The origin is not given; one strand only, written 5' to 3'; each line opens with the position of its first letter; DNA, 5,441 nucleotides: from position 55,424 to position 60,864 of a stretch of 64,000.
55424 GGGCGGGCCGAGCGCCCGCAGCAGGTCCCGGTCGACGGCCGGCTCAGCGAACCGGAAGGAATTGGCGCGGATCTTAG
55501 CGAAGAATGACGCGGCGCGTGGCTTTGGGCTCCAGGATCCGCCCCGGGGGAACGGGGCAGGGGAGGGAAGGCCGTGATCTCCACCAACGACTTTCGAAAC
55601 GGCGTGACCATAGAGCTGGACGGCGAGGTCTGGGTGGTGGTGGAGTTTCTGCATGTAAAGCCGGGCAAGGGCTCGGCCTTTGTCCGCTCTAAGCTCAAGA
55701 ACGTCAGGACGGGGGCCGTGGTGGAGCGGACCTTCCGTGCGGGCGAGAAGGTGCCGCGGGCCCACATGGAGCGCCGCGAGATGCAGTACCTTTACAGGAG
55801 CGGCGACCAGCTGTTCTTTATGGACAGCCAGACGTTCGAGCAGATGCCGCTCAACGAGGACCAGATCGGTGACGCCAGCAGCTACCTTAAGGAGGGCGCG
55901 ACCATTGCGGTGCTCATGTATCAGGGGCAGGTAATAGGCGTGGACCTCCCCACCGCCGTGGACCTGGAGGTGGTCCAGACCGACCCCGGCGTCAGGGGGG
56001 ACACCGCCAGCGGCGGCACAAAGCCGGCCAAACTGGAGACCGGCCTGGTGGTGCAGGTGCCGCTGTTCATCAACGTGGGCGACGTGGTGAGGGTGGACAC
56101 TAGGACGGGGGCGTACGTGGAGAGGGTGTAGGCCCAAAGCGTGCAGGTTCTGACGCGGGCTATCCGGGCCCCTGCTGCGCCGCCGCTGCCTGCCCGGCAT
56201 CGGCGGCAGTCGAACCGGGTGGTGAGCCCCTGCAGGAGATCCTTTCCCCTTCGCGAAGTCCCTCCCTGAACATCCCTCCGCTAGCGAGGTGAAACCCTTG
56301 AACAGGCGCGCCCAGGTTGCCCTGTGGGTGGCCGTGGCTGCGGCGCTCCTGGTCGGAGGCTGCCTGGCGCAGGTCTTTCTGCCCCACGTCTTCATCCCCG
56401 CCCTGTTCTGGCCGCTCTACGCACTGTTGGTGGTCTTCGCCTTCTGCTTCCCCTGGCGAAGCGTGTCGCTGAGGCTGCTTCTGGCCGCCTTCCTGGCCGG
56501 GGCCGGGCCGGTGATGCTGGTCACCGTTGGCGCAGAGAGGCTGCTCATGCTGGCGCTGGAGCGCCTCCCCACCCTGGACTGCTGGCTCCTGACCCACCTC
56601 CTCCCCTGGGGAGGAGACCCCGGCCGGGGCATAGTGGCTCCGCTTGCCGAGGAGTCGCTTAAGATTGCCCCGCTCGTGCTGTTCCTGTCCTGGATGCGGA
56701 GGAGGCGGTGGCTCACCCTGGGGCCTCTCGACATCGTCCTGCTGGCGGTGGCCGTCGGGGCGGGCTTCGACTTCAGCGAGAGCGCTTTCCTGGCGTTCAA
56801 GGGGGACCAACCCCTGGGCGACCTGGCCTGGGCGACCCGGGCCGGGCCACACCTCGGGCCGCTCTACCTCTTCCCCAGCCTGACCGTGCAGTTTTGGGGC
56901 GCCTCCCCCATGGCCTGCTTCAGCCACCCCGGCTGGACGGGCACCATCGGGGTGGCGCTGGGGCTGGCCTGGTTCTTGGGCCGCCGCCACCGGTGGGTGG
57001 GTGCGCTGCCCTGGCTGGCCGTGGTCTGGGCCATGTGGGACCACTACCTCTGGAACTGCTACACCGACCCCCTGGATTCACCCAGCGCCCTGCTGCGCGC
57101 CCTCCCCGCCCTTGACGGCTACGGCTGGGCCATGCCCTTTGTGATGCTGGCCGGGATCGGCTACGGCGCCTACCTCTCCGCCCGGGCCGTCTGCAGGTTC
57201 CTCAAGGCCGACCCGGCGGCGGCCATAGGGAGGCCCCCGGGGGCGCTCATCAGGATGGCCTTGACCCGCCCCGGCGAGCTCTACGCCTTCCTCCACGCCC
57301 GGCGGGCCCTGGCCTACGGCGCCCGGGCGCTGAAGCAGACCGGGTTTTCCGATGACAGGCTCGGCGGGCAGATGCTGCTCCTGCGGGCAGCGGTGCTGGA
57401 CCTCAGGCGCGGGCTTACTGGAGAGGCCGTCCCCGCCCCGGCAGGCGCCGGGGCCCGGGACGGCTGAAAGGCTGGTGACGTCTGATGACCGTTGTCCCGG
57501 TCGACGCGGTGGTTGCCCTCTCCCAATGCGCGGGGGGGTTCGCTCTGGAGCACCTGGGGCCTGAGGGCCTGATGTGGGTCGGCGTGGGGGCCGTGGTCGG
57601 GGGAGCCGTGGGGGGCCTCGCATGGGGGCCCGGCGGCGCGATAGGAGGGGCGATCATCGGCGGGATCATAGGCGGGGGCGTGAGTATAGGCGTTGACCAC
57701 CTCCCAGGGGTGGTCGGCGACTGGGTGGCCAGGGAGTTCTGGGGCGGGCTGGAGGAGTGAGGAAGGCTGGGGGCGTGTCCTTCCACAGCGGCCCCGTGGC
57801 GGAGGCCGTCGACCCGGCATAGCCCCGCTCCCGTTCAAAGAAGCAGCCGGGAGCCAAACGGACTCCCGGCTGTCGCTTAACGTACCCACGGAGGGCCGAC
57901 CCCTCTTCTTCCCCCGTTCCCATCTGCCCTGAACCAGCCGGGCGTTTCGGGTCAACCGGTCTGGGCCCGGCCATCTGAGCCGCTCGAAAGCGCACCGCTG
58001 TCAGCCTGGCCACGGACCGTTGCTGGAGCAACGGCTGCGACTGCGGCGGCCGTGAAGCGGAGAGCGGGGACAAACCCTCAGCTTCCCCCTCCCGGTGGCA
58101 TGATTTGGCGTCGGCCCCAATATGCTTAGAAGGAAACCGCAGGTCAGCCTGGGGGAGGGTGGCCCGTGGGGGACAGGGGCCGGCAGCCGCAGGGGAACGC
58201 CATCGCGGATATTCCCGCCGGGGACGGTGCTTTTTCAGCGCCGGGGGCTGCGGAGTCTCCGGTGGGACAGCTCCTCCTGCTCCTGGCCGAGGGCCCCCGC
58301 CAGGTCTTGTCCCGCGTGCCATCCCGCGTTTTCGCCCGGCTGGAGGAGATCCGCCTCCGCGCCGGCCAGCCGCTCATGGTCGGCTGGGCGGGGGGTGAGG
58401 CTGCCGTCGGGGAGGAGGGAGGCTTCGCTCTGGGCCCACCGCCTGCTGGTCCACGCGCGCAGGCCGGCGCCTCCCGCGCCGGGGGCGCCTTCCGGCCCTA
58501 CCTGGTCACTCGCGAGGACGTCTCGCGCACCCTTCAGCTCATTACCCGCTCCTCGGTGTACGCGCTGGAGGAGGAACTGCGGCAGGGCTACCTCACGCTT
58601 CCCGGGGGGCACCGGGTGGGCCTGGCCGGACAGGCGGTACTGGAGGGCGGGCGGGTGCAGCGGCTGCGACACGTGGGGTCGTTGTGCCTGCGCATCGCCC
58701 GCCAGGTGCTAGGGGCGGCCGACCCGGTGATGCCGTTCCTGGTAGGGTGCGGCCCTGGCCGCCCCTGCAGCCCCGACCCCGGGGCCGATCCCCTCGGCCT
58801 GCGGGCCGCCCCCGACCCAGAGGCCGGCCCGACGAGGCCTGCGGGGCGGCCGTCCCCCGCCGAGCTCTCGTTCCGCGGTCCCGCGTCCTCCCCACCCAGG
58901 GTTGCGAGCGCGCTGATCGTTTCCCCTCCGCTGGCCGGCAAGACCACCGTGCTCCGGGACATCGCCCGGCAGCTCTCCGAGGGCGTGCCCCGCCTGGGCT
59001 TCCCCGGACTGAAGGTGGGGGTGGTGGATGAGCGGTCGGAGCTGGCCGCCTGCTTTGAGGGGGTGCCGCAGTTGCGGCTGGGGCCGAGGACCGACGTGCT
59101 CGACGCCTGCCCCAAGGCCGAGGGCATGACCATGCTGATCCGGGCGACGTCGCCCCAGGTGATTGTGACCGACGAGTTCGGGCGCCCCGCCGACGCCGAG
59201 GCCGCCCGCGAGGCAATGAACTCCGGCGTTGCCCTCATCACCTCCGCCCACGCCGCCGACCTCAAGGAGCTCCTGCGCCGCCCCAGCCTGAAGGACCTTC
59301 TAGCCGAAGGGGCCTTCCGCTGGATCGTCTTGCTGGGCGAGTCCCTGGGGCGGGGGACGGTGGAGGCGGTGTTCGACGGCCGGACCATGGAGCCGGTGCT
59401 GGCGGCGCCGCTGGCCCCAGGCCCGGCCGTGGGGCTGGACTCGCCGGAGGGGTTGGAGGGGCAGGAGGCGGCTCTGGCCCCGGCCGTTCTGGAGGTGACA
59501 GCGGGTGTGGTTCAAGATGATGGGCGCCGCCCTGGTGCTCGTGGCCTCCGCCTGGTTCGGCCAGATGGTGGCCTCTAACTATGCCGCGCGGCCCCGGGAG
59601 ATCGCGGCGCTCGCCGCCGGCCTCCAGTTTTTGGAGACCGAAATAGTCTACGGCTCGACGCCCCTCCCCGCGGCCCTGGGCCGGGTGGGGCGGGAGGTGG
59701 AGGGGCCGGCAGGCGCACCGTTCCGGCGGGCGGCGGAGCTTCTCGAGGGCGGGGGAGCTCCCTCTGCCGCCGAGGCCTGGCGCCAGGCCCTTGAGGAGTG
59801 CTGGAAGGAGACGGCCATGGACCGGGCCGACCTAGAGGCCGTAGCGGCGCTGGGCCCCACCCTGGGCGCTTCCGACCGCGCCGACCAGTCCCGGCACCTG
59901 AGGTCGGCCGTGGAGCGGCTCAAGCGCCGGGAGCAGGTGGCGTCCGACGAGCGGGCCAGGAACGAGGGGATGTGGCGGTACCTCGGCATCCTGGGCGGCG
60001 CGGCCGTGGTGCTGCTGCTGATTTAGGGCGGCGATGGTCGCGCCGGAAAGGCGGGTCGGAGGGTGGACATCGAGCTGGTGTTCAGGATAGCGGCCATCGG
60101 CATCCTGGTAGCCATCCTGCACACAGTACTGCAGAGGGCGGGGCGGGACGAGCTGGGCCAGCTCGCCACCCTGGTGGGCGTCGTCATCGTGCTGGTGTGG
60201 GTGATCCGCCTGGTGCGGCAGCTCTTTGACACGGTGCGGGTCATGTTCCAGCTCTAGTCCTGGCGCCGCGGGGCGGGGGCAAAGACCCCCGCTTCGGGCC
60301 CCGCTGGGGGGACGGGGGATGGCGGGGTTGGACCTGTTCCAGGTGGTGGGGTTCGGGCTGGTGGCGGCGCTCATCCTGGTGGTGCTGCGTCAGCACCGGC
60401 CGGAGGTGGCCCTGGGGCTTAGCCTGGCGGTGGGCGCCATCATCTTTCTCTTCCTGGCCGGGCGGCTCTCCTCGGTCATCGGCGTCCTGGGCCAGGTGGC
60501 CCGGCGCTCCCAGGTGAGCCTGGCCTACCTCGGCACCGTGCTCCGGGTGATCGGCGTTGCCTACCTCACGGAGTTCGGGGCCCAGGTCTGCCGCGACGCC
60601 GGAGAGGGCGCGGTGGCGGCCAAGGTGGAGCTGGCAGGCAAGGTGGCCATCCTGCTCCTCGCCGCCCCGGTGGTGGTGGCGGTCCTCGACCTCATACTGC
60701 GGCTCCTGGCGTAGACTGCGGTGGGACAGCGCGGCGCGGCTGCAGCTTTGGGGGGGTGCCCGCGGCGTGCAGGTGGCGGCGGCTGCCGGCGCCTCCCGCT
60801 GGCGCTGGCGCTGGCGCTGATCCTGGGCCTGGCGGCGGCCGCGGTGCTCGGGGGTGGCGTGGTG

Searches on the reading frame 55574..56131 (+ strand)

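Call 55: search_protein_families(library=pfam, proteins=[window:55574-56131:+], max_evalue=0.001)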
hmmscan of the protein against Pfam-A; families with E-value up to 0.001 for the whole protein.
window:55574-56131:+ (185 aa): 3 families
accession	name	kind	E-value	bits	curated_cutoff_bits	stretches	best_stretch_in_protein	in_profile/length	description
PF08207.18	EFP_N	-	4.6e-30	103.8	23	1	3-60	1-58/58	Elongation factor P (EF-P) KOW-like domain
PF09285.17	Elong-fact-P_C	-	4.2e-29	100.5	25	1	129-184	1-56/56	Elongation factor P, C-terminal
PF01132.26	EFP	-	2.2e-22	79.2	27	1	68-121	1-54/54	Elongation factor P (EF-P) OB domain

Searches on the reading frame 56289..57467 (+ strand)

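Call 55: search_protein_families(library=pfam, proteins=[window:56289-57467:+], max_evalue=0.001)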
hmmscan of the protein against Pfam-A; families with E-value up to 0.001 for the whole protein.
window:56289-57467:+ (392 aa): 1 family
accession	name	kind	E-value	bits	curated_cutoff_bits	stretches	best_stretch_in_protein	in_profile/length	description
PF13367.11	PrsW-protease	-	1.9e-13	50.8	23.5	1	61-261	3-176/196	PrsW family intramembrane metalloprotease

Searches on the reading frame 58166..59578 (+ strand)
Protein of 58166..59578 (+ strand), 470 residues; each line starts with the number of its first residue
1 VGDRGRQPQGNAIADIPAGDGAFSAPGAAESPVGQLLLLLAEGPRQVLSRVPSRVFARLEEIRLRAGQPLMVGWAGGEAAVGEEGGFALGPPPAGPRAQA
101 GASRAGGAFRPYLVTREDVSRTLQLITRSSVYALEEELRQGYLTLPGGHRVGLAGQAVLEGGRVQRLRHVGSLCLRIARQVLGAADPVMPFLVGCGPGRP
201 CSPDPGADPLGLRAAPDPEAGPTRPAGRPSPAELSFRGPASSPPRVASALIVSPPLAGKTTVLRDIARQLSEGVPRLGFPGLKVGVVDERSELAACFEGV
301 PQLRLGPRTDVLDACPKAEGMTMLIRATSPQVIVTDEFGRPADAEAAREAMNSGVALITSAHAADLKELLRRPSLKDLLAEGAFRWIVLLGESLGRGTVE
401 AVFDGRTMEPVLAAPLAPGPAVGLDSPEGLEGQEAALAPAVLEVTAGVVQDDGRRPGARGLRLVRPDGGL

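Call 55: search_protein_families(library=pfam, proteins=[window:58166-59578:+], max_evalue=0.001)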
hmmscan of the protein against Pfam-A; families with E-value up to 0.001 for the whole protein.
window:58166-59578:+ (470 aa): 1 family
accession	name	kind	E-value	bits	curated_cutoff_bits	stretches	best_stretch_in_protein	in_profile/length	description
PF19568.5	Spore_III_AA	-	1.5e-84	284.1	27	2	246-406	144-302/306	Sporulation stage III, protein AA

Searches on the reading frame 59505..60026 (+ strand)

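Call 55: search_protein_families(library=pfam, proteins=[window:59505-60026:+], max_evalue=0.001)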
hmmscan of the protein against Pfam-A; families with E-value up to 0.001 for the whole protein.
window:59505-60026:+ (173 aa): 1 family
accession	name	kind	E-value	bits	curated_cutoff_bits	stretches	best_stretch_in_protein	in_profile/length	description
PF09548.15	Spore_III_AB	-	2.2e-49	168.2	32.5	1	4-173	1-170/170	Stage III sporulation protein AB (spore_III_AB)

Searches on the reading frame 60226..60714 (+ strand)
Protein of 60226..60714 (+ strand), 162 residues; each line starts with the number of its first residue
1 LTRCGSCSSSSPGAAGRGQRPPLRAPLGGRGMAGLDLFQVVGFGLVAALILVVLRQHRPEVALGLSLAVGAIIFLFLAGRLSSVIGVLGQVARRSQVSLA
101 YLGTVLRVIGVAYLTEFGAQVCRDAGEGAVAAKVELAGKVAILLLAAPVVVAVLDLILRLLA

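Call 55: search_protein_families(library=pfam, proteins=[window:60226-60714:+], max_evalue=0.001)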
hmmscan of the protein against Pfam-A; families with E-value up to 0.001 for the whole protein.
window:60226-60714:+ (162 aa): 1 family
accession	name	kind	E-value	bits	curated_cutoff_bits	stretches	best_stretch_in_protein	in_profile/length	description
PF06686.16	SpoIIIAC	-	1.2e-28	99.5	24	2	105-160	1-56/56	Stage III sporulation protein AC/AD protein family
